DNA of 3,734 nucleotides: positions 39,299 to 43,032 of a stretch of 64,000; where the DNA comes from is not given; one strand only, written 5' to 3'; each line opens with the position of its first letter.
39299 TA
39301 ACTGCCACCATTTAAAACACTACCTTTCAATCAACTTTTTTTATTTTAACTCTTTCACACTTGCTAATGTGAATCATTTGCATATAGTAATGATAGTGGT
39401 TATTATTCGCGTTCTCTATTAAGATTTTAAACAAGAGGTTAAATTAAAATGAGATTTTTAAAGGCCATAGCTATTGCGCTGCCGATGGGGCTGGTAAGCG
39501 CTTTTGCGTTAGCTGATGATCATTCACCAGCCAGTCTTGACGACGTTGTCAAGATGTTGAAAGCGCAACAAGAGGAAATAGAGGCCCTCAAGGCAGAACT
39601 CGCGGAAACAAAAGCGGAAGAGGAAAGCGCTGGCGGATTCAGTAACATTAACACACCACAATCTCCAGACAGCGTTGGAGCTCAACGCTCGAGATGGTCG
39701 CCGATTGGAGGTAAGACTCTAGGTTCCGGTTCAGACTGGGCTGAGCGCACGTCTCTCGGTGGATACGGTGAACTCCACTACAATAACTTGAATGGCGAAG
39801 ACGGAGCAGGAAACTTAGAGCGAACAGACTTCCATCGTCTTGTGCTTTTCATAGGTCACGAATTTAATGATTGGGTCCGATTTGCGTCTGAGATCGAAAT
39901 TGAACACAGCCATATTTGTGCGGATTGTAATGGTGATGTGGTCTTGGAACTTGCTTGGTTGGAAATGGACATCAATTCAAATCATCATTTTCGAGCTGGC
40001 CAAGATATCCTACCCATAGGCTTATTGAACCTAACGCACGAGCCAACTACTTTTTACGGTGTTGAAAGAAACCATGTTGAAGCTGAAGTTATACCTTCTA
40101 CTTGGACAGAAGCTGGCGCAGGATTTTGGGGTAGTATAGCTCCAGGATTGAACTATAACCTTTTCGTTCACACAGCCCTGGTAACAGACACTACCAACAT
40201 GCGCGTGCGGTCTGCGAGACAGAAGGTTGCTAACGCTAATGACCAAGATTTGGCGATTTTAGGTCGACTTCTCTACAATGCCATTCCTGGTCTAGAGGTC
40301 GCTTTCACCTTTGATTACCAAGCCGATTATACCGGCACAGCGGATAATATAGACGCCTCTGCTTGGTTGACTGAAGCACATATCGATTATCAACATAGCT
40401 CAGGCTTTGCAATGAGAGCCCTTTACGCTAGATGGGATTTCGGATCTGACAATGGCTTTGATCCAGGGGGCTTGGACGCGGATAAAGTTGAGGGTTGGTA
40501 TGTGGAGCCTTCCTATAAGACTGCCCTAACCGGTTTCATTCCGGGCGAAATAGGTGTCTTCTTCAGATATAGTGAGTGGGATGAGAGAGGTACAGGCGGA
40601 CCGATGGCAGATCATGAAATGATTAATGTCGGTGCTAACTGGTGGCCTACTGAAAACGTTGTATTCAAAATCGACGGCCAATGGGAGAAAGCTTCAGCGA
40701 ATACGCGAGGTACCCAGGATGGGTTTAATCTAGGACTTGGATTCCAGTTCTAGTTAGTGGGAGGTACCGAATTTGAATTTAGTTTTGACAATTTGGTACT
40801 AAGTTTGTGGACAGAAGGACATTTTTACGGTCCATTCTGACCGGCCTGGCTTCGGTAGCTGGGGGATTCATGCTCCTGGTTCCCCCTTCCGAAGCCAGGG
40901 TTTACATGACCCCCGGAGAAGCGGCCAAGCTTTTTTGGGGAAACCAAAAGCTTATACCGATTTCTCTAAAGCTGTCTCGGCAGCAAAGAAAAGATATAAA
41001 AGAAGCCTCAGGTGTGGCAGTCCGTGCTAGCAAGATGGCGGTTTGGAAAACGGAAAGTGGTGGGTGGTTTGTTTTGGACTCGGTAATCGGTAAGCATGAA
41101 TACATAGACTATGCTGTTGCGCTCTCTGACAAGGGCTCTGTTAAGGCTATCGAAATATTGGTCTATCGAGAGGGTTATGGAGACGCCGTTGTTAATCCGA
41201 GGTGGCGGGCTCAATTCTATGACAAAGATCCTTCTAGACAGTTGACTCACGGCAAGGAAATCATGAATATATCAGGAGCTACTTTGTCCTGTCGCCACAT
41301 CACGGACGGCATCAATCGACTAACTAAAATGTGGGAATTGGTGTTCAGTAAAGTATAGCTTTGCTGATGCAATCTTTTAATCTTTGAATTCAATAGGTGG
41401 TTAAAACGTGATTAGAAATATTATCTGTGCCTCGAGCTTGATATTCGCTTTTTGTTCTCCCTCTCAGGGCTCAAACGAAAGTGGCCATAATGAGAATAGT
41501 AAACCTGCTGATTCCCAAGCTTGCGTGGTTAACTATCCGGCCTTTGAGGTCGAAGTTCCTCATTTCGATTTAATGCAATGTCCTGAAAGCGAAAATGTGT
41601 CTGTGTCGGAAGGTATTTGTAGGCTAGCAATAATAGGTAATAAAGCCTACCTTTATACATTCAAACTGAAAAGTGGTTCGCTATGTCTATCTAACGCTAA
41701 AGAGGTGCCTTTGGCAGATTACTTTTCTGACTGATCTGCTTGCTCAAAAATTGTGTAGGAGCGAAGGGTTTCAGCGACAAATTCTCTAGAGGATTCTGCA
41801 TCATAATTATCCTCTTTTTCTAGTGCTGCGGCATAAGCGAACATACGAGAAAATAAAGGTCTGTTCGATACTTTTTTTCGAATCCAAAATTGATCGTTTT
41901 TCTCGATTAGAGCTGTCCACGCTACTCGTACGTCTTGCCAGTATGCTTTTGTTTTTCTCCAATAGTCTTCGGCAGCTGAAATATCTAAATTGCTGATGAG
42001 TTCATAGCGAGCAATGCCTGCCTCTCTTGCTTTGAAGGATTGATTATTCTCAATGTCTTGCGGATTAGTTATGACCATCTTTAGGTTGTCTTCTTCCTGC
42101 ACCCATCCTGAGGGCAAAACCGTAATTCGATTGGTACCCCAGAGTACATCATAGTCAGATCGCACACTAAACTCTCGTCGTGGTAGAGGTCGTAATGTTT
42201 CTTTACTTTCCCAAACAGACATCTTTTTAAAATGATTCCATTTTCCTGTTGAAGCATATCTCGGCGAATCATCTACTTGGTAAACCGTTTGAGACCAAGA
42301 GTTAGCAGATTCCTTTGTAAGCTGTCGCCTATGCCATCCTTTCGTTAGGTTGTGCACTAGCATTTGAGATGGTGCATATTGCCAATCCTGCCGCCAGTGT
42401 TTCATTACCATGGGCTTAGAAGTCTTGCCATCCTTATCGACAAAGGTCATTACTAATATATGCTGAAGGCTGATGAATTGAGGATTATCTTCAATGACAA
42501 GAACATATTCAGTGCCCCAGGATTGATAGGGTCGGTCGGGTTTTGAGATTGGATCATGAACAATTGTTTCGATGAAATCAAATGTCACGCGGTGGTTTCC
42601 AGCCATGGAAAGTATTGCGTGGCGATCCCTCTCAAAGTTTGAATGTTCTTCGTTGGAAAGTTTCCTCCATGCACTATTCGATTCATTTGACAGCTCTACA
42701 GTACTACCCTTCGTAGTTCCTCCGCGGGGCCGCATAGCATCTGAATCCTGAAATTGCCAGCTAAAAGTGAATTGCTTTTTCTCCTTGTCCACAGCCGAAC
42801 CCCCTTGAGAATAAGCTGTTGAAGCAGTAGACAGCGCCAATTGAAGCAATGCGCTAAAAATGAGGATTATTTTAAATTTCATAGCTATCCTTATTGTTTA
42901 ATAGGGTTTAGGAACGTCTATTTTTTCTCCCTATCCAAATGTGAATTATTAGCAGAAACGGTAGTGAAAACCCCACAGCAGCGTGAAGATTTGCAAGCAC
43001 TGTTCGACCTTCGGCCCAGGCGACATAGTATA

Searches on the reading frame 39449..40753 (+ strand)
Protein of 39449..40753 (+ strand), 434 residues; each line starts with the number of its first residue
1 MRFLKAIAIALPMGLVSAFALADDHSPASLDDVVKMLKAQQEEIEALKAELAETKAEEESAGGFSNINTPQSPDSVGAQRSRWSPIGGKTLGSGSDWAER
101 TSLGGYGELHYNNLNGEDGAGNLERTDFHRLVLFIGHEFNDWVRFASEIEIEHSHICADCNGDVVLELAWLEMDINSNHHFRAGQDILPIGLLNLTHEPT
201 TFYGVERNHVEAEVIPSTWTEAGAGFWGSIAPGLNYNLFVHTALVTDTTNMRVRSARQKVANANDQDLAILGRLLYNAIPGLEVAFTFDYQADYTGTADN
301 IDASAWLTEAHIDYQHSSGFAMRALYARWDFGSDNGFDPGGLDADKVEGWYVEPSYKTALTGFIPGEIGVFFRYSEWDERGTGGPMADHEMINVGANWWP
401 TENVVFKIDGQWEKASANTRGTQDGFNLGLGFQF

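Call 54: search_protein_families(library=pfam, proteins=[window:39449-40753:+], max_evalue=0.001)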
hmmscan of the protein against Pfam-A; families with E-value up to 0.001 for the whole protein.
window:39449-40753:+ (434 aa): 1 family
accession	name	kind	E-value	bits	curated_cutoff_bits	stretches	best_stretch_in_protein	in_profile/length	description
PF07396.17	Porin_O_P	-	6.1e-07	29.5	20.9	0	110-208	10-109/370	Phosphate-selective porin O and P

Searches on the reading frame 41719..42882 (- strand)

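Call 72: search_protein_families(library=pfam, proteins=[window:41719-42882:-], max_evalue=0.00001)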
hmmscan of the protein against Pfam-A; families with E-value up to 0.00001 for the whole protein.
window:41719-42882:- (387 aa): 1 family
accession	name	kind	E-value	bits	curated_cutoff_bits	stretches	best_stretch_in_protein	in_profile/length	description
PF20311.3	DUF6607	-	3.8e-66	223.7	27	1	78-376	10-293/296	Family of unknown function (DUF6607)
